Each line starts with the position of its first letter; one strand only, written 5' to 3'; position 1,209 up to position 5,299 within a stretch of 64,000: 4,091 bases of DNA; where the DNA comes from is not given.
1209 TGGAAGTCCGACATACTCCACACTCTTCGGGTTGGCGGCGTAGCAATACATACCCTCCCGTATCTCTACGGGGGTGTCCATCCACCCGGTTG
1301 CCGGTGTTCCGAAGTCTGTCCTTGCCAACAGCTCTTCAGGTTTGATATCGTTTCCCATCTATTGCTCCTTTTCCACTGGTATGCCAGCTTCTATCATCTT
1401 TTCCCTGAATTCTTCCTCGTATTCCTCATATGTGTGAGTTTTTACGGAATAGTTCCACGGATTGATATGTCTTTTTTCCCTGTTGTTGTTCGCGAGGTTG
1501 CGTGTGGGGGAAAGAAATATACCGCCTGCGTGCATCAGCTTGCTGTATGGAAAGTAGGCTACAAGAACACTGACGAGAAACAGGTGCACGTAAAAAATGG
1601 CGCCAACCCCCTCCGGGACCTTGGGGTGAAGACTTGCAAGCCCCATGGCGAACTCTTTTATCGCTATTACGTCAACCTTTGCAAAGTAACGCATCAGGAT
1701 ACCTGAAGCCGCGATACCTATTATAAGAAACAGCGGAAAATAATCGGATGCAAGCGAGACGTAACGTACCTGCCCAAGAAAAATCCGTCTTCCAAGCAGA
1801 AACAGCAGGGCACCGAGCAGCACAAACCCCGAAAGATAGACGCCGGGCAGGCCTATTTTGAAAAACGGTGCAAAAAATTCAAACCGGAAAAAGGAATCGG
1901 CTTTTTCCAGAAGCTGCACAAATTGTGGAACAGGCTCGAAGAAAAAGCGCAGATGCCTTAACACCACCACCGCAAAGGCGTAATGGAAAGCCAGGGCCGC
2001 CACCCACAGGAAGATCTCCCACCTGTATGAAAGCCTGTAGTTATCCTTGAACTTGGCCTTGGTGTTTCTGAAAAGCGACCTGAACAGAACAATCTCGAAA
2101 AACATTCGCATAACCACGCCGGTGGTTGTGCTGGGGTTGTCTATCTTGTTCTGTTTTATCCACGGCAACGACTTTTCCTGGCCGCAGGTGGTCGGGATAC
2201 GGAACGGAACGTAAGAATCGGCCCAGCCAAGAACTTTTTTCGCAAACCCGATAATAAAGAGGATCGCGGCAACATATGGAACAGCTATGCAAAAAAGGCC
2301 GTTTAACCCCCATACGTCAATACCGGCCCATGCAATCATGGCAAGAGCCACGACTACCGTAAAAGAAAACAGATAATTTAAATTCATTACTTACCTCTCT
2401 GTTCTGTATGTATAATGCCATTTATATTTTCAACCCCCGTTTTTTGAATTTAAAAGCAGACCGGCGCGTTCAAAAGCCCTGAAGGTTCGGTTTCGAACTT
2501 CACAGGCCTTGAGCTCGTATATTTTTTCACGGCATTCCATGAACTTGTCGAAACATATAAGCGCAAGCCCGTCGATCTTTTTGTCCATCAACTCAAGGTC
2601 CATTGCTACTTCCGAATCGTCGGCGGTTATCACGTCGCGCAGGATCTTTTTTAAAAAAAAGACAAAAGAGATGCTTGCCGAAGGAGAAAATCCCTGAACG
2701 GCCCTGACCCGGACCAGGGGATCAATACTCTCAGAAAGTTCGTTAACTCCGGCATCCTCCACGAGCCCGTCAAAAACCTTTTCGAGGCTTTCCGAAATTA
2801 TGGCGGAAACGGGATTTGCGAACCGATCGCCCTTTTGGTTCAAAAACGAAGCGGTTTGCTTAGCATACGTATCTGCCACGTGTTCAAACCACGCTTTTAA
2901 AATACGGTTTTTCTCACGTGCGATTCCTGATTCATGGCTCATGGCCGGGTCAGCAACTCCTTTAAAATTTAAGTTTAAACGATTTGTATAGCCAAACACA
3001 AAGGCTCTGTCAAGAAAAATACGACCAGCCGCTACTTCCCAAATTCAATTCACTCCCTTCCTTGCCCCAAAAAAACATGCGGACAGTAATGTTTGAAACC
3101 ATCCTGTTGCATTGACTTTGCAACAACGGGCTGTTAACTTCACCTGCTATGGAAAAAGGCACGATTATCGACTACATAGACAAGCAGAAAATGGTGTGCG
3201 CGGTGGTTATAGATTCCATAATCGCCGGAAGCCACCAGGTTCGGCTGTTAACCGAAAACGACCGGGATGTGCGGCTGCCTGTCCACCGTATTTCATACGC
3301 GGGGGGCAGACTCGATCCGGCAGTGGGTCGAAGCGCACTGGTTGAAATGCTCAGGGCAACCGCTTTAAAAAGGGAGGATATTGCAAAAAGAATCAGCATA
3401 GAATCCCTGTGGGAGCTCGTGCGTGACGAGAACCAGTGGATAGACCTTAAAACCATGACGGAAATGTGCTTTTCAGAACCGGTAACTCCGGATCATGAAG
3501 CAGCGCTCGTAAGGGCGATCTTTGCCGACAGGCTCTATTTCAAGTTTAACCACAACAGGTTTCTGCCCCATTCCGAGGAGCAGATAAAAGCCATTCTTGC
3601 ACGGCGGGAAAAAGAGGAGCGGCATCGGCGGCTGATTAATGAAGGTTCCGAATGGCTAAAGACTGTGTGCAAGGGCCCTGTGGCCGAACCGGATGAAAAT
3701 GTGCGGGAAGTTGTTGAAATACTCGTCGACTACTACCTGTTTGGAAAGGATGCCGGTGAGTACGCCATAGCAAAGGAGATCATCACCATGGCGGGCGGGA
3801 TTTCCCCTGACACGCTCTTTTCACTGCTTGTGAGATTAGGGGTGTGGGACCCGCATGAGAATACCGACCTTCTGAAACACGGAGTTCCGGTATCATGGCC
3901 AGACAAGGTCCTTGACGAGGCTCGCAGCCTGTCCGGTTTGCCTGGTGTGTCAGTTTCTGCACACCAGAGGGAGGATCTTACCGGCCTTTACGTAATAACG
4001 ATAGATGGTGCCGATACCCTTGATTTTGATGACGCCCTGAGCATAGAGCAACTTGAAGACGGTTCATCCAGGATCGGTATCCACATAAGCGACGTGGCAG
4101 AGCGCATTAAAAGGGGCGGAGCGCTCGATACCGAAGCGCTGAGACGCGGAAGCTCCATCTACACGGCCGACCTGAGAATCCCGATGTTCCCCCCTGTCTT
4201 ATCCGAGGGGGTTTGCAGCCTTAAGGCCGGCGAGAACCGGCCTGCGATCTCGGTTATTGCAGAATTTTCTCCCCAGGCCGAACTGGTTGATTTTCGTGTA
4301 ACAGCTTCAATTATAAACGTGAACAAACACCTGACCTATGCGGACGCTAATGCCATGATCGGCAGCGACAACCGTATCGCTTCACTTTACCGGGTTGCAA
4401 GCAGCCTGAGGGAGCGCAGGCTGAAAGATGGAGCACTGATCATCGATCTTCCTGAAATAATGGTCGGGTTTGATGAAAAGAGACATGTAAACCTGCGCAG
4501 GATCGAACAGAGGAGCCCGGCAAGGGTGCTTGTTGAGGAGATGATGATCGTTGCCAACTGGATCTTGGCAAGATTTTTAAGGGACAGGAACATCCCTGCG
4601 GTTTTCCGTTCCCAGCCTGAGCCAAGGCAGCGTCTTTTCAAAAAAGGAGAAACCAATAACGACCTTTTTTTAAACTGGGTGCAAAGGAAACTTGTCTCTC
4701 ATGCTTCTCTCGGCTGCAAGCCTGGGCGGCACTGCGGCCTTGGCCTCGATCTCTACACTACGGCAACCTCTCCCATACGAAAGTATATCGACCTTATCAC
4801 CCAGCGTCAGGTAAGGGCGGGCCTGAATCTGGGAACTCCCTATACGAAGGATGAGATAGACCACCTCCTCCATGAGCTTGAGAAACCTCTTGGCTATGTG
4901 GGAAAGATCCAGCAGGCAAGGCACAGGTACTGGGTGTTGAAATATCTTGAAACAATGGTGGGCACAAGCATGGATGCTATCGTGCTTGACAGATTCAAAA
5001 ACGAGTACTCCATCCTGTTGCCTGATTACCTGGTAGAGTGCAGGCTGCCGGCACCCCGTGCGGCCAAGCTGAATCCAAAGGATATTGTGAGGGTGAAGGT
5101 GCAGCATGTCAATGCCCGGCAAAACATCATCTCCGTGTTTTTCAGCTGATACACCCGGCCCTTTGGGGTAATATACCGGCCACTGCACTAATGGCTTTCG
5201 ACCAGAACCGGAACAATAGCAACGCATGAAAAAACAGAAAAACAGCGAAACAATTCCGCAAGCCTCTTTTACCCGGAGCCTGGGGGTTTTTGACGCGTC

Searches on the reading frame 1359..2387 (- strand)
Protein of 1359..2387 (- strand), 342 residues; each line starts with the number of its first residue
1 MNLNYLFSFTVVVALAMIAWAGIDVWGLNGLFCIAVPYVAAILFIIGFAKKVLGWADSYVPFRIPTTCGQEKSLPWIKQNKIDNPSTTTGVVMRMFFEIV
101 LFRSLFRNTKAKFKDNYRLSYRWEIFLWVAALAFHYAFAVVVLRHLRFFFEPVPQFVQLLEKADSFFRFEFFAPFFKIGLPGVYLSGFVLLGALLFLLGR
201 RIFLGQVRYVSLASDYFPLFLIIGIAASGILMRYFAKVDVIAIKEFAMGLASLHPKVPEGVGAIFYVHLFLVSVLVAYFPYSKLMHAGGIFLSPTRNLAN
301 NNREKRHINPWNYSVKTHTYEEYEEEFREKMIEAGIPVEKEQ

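Call 28: search_protein_families(library=pfam, proteins=[window:1359-2387:-], max_evalue=0.00001)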
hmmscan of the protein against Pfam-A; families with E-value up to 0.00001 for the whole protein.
window:1359-2387:- (342 aa): 1 family
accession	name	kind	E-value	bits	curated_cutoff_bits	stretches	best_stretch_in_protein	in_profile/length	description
PF02665.19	Nitrate_red_gam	-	1.5e-11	44.8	22.9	1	126-287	43-199/217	Nitrate reductase gamma subunit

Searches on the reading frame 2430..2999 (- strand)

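Call 28: search_protein_families(library=pfam, proteins=[window:2430-2999:-], max_evalue=0.00001)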
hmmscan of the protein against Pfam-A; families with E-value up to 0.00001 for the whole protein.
window:2430-2999:- (189 aa): 1 family
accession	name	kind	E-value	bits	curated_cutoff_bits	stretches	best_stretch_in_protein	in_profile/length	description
PF14361.12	RsbRD_N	-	5.6e-18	66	24.3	1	26-124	5-103/104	RsbT co-antagonist protein rsbRD N-terminal domain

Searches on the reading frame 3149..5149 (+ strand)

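Call 28: search_protein_families(library=pfam, proteins=[window:3149-5149:+], max_evalue=0.00001)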
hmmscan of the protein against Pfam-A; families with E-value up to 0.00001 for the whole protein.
window:3149-5149:+ (666 aa): 3 families
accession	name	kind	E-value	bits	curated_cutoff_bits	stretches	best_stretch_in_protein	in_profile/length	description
PF00773.25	RNB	-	8e-80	269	29.3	1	274-559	1-324/326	RNB domain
PF23161.1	HTH_RNase_II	-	3.5e-18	66.7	24.7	1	147-238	2-94/95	Double HTH domain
PF25255.1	wH_RNase_II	-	3.9e-07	30.5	27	1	76-145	7-78/78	Ribonuclease II, winged helix domain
